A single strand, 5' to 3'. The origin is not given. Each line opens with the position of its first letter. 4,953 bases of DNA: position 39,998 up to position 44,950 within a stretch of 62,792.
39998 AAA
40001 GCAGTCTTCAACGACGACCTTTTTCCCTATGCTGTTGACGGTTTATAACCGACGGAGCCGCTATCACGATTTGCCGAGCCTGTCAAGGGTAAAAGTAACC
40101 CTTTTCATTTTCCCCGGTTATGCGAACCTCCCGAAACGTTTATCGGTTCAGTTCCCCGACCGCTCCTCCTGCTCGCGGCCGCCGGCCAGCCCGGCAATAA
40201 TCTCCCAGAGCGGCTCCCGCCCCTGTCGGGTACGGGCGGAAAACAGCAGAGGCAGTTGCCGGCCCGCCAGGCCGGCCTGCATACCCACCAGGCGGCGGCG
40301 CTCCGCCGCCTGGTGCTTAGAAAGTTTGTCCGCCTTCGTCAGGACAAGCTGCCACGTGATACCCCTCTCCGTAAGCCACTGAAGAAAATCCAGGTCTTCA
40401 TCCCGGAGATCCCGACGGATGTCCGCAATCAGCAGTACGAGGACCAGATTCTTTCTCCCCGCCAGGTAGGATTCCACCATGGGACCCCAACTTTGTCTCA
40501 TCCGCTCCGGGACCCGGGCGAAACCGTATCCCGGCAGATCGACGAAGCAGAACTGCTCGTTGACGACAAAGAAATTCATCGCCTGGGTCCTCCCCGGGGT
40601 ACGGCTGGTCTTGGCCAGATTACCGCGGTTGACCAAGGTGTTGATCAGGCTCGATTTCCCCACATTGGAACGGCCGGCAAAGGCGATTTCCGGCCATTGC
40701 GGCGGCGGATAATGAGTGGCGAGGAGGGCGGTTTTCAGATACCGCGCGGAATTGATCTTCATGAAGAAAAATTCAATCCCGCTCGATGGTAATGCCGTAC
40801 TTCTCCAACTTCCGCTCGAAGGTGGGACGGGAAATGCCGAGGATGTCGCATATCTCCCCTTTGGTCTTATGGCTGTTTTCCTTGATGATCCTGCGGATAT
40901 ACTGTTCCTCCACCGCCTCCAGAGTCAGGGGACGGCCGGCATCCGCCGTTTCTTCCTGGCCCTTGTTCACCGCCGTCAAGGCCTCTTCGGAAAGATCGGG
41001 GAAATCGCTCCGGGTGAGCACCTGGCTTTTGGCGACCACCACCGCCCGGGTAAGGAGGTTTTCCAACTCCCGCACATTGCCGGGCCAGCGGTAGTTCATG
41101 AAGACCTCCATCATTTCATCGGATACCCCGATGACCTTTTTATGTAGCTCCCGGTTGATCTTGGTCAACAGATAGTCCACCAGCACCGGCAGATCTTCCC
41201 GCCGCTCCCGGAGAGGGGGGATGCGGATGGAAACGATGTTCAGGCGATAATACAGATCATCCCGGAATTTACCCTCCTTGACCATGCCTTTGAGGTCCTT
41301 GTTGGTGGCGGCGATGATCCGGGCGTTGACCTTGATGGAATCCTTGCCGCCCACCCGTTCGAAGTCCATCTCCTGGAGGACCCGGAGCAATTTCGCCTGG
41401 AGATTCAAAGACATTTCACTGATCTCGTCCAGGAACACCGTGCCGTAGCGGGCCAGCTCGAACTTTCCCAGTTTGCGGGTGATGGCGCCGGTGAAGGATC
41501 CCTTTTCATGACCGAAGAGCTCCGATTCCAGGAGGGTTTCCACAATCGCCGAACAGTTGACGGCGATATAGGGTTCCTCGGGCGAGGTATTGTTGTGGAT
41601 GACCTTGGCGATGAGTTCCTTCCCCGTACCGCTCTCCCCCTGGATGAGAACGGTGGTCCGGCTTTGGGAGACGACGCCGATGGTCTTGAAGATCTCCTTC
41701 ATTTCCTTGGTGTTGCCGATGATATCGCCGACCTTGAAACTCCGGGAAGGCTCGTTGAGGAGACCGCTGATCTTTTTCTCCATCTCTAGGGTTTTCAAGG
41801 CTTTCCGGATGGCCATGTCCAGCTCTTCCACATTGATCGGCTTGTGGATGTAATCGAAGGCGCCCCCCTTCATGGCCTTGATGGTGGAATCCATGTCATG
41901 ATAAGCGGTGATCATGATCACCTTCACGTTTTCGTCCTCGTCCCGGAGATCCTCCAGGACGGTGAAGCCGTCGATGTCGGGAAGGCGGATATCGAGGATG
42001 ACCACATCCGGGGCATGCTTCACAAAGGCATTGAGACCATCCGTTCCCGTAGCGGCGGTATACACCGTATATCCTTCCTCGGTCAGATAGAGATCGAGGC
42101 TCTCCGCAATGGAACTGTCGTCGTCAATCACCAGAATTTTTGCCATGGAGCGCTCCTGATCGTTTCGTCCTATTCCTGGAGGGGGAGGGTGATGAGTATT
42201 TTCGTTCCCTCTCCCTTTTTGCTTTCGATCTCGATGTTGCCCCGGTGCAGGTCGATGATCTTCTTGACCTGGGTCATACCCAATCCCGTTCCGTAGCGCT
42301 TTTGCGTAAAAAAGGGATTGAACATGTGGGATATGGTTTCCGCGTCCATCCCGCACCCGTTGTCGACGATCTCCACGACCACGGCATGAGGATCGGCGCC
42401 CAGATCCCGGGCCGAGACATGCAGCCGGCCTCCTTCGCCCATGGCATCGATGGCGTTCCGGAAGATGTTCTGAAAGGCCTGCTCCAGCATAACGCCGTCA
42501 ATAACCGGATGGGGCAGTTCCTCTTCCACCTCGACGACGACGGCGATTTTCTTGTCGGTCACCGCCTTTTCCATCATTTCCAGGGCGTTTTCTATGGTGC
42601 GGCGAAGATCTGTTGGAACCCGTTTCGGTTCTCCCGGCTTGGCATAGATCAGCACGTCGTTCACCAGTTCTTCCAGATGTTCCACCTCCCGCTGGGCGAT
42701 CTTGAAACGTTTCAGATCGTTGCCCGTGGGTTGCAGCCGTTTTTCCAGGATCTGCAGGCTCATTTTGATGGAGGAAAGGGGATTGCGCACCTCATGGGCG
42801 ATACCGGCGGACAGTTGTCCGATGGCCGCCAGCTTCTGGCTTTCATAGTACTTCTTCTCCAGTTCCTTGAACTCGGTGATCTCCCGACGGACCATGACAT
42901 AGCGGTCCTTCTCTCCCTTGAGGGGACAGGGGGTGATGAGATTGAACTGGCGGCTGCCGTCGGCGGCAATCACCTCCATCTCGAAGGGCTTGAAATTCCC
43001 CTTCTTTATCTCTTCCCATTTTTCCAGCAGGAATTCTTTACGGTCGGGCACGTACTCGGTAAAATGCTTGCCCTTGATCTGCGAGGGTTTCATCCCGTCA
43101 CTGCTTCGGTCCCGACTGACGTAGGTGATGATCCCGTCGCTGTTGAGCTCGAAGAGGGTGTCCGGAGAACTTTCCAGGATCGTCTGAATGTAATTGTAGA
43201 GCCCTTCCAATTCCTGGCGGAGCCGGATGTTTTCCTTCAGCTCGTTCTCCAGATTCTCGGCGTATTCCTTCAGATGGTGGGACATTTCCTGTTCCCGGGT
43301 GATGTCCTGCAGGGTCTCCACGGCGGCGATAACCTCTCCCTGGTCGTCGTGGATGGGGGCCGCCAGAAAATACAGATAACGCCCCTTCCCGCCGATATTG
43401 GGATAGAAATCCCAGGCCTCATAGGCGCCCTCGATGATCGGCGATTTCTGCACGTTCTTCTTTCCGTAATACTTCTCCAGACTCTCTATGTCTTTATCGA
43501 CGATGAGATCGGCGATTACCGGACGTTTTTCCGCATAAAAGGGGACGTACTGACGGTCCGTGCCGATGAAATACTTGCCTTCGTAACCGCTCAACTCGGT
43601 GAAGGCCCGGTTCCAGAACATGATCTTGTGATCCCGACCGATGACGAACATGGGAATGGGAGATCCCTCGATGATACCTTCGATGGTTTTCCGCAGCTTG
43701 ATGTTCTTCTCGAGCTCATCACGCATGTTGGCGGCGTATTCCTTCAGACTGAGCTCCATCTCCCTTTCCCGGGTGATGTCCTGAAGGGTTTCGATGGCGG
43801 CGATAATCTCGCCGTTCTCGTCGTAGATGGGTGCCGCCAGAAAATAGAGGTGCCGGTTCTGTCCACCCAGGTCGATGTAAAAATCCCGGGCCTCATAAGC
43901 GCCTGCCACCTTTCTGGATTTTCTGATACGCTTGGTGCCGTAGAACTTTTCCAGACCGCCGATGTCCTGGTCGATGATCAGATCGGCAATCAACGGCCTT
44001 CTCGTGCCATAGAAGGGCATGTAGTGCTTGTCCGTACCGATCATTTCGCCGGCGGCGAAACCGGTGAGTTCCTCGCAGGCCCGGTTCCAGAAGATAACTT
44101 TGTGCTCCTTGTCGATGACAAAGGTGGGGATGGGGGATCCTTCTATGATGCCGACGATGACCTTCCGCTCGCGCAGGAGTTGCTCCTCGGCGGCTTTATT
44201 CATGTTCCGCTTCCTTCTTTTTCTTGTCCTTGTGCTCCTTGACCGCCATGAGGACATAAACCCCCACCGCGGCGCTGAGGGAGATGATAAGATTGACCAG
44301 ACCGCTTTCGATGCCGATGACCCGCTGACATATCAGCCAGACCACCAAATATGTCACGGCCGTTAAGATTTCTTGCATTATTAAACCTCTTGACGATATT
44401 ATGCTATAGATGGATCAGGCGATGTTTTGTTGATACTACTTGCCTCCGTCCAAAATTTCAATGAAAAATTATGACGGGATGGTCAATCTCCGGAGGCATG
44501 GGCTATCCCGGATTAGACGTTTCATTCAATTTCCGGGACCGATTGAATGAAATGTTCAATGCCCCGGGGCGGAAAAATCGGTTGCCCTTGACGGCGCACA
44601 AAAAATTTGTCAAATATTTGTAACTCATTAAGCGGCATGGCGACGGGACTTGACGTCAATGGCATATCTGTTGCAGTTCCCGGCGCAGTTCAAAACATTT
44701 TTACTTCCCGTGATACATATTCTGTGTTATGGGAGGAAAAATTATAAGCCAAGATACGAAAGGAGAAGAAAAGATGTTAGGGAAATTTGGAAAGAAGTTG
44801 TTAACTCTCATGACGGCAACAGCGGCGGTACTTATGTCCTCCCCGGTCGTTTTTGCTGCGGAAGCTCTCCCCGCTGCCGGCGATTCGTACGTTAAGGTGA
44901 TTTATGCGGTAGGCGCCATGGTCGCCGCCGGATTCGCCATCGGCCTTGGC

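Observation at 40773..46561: Sigma-54-controlled operon encoding an ATP synthase c-subunit paralog plus a stand-alone double-Cache membrane protein, divergent from a small-TM / PAS kinase / sigma-54 activator operon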

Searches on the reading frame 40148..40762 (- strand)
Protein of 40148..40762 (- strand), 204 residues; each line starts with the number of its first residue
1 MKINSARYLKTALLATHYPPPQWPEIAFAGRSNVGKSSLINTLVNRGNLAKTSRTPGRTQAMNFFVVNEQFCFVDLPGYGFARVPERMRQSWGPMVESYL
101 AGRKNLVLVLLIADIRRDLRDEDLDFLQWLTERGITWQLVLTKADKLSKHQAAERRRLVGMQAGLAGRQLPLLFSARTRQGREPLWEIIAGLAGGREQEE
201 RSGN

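Call 4: search_protein_families(library=pfam, proteins=[window:40148-40762:-], max_evalue=0.01)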
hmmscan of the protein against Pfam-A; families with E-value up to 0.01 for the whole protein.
window:40148-40762:- (204 aa): 4 families
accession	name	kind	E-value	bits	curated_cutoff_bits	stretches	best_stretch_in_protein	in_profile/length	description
PF01926.29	MMR_HSR1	-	2.8e-20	73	21.9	1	25-143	1-113/113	50S ribosome-binding GTPase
PF03193.22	RsgA_GTPase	-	2.1e-07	31.4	30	1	26-78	109-167/174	RsgA GTPase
PF02421.24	FeoB_N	-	3.2e-05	23.9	27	1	25-149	2-120/156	Ferrous iron transport protein B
PF00350.29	Dynamin_N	-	3.3e-05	24.4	27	0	26-48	1-23/168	Dynamin family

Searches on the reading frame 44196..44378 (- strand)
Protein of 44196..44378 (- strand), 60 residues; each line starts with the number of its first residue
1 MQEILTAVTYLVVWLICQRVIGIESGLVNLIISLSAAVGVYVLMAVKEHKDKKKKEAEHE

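Call 4: search_protein_families(library=pfam, proteins=[window:44196-44378:-], max_evalue=0.01)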
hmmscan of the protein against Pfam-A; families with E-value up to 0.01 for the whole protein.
window:44196-44378:- (60 aa): 0 families

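Call 39: search_protein_families(library=ncbifam, proteins=[window:44196-44378:-], max_evalue=0.01)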
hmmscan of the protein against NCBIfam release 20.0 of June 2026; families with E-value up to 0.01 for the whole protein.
window:44196-44378:- (60 aa): 0 families

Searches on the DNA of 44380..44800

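Call 78: search_rna_families(source=window, start=44380, end=44800, threshold=evalue, max_evalue=1)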
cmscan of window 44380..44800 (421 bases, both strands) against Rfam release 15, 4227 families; matches with E-value up to 1: 0.
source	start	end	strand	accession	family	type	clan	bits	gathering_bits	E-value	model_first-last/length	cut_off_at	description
